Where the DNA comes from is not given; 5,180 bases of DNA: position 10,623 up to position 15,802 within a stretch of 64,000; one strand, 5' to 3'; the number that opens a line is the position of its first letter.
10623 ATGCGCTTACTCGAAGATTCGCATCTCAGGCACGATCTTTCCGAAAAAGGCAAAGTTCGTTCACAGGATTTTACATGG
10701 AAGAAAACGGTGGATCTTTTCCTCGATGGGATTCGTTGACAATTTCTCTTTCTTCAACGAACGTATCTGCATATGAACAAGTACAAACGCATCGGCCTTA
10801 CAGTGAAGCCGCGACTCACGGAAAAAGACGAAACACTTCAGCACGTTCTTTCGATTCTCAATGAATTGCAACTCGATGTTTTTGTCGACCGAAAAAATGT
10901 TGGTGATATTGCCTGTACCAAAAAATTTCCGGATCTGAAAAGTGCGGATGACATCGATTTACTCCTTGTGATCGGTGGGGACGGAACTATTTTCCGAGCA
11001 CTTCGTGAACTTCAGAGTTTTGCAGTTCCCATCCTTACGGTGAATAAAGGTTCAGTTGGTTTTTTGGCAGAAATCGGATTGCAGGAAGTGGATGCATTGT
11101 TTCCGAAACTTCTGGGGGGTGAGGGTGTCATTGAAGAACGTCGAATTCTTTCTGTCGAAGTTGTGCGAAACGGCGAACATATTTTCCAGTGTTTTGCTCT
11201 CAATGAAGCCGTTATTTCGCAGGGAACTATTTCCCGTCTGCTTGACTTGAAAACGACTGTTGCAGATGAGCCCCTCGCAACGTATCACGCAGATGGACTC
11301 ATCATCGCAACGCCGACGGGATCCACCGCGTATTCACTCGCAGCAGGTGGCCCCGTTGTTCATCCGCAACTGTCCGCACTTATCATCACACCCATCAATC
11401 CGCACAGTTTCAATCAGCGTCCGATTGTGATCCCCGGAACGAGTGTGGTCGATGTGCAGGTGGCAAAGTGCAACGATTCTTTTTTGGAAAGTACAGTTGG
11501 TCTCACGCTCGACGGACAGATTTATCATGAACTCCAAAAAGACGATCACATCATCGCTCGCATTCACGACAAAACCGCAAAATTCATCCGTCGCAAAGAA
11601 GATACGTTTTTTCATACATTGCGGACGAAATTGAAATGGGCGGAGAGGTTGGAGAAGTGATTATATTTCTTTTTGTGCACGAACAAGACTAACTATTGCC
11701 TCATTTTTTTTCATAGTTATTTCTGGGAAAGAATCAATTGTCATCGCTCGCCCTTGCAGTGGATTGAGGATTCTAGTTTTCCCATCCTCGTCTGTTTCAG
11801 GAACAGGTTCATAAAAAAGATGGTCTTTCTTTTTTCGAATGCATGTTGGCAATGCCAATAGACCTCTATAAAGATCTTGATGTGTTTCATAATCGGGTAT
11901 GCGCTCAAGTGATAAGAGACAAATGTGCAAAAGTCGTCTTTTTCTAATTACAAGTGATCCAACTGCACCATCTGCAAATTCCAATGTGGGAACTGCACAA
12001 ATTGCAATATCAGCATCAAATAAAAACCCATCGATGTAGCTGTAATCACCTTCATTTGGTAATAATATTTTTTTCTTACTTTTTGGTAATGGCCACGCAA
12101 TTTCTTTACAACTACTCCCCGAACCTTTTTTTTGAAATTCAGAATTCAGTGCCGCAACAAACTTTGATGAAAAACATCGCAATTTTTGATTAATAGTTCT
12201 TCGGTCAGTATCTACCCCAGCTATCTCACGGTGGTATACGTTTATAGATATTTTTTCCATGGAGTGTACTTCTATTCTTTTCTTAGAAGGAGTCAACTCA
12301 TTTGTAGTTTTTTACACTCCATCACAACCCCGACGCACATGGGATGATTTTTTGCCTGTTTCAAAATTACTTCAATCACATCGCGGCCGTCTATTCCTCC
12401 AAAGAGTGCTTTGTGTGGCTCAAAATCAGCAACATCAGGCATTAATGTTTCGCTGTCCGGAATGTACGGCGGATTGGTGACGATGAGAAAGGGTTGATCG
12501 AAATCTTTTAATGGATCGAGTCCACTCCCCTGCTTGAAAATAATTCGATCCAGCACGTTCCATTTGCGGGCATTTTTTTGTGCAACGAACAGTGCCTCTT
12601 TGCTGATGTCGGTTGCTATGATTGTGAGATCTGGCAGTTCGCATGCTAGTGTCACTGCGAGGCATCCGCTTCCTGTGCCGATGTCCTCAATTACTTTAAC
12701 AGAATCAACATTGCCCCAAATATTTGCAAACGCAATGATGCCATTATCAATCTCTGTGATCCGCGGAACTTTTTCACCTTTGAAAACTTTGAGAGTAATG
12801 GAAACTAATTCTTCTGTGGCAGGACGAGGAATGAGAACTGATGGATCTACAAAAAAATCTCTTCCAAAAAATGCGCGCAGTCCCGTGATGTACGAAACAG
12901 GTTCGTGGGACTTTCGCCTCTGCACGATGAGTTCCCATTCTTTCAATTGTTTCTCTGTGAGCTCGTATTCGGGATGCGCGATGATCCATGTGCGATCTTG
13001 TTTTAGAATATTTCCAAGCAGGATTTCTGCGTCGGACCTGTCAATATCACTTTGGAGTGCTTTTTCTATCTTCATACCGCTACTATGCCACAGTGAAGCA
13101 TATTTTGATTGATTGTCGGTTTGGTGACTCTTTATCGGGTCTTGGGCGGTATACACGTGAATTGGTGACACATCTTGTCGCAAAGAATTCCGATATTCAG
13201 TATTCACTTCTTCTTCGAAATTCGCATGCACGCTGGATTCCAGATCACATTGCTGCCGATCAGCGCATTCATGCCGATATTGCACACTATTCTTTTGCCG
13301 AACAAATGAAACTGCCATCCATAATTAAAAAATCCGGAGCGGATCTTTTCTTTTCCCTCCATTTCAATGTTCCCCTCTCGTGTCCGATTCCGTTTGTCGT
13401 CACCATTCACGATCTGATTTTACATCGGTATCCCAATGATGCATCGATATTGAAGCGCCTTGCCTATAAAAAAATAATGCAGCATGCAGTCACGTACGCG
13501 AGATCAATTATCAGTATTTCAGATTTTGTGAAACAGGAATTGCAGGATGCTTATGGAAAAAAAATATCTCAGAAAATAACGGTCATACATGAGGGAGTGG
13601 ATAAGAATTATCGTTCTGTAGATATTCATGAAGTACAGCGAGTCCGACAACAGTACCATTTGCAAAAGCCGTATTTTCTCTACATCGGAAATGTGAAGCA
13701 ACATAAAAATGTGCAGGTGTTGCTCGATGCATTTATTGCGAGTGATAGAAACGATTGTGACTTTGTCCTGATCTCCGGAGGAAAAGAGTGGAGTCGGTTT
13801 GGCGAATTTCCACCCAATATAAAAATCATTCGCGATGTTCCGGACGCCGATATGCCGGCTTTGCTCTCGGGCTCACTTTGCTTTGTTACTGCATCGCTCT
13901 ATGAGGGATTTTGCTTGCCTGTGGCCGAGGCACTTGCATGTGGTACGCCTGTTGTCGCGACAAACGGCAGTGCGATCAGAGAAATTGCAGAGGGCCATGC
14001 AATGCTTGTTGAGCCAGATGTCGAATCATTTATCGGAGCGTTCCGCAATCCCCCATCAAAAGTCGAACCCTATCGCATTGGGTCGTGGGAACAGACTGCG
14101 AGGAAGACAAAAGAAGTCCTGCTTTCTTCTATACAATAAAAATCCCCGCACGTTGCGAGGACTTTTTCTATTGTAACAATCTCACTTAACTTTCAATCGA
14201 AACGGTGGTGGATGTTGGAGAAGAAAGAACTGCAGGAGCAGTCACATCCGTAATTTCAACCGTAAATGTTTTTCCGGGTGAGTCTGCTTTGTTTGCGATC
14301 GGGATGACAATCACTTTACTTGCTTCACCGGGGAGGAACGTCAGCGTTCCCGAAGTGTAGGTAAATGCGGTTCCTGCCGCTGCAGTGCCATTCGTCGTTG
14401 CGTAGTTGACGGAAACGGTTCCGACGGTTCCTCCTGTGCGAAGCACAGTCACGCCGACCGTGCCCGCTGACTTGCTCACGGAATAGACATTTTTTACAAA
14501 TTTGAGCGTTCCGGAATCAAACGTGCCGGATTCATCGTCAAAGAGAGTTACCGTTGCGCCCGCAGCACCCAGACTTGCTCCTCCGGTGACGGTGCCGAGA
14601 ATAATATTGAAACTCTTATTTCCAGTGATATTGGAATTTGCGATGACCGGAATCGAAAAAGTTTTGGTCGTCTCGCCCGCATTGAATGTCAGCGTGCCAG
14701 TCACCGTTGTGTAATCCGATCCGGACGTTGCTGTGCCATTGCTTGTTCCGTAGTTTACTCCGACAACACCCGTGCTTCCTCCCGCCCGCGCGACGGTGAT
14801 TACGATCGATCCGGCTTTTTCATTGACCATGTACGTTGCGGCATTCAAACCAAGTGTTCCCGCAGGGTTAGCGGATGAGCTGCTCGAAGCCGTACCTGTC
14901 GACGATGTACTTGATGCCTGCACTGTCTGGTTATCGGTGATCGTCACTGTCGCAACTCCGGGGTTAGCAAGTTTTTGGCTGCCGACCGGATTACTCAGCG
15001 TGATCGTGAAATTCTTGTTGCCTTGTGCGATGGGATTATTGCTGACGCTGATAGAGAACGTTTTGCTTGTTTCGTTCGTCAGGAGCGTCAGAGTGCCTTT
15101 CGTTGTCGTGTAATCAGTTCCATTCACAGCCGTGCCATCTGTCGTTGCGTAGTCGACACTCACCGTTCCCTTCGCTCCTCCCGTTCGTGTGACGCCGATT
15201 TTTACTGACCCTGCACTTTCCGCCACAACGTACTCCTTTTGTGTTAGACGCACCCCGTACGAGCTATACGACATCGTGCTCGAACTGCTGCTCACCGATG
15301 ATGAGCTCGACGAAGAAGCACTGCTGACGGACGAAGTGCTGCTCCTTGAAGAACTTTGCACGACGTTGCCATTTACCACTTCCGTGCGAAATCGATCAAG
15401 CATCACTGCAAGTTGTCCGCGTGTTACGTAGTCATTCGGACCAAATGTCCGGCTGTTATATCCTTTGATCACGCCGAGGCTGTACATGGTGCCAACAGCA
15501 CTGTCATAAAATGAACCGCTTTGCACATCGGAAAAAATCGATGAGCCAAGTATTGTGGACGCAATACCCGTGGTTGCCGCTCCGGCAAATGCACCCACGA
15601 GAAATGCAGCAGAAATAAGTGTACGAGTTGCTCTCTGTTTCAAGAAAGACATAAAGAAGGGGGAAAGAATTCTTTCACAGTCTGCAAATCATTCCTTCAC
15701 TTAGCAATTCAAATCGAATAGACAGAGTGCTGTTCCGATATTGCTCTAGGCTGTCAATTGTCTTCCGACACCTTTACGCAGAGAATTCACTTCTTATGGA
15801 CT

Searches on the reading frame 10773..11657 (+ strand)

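Call 106: search_protein_families(library=pfam, proteins=[window:10773-11657:+], max_evalue=0.0001)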
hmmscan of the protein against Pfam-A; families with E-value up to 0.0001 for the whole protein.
window:10773-11657:+ (295 aa): 2 families
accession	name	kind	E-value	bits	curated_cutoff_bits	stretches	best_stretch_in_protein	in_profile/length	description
PF20143.4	NAD_kinase_C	-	5.1e-31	107.5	23.7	1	143-273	1-125/126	ATP-NAD kinase C-terminal domain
PF01513.26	NAD_kinase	-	7.2e-15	55.9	25.5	1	49-116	61-128/130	ATP-NAD kinase N-terminal domain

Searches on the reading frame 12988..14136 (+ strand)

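Call 106: search_protein_families(library=pfam, proteins=[window:12988-14136:+], max_evalue=0.0001)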
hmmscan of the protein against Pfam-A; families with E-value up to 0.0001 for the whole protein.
window:12988-14136:+ (383 aa): 4 families
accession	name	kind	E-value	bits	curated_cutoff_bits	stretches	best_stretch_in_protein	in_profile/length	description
PF13692.12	Glyco_trans_1_4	-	4e-20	73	27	1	228-351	2-135/142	Glycosyl transferases group 1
PF00534.26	Glycos_transf_1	-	5.2e-20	72.1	26.4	1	224-347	12-147/172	Glycosyl transferases group 1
PF13439.12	Glyco_transf_4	-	3.4e-14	53.7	28.5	1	50-206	2-168/170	Glycosyltransferase Family 4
PF13524.12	Glyco_trans_1_2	-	1.1e-05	25.9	25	1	256-348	14-104/144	Glycosyl transferase-like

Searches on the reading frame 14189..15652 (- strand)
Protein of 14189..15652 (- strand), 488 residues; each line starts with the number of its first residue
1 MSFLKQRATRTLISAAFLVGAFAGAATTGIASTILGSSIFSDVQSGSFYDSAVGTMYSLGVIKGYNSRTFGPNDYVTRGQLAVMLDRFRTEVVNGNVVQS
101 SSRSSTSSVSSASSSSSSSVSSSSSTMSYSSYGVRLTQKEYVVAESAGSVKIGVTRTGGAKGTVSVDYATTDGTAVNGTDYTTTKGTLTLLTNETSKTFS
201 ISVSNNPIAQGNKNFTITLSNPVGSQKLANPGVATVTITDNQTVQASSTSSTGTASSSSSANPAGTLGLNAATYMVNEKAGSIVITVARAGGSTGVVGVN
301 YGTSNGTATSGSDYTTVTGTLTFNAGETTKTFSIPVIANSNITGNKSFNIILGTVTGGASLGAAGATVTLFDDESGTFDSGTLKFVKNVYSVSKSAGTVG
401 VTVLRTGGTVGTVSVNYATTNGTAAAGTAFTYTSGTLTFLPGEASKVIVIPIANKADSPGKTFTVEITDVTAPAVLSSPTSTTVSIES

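Call 90: search_protein_families(library=pfam, proteins=[window:14189-15652:-], max_evalue=0.00001)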
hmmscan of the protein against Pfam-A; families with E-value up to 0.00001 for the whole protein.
window:14189-15652:- (488 aa): 2 families
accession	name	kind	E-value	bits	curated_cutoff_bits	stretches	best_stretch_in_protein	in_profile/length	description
PF03160.20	Calx-beta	-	7.4e-67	223.2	27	3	134-241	8-118/119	Calx-beta domain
PF00395.25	SLH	-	2.1e-12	47.2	20.8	1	40-82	2-44/44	S-layer homology domain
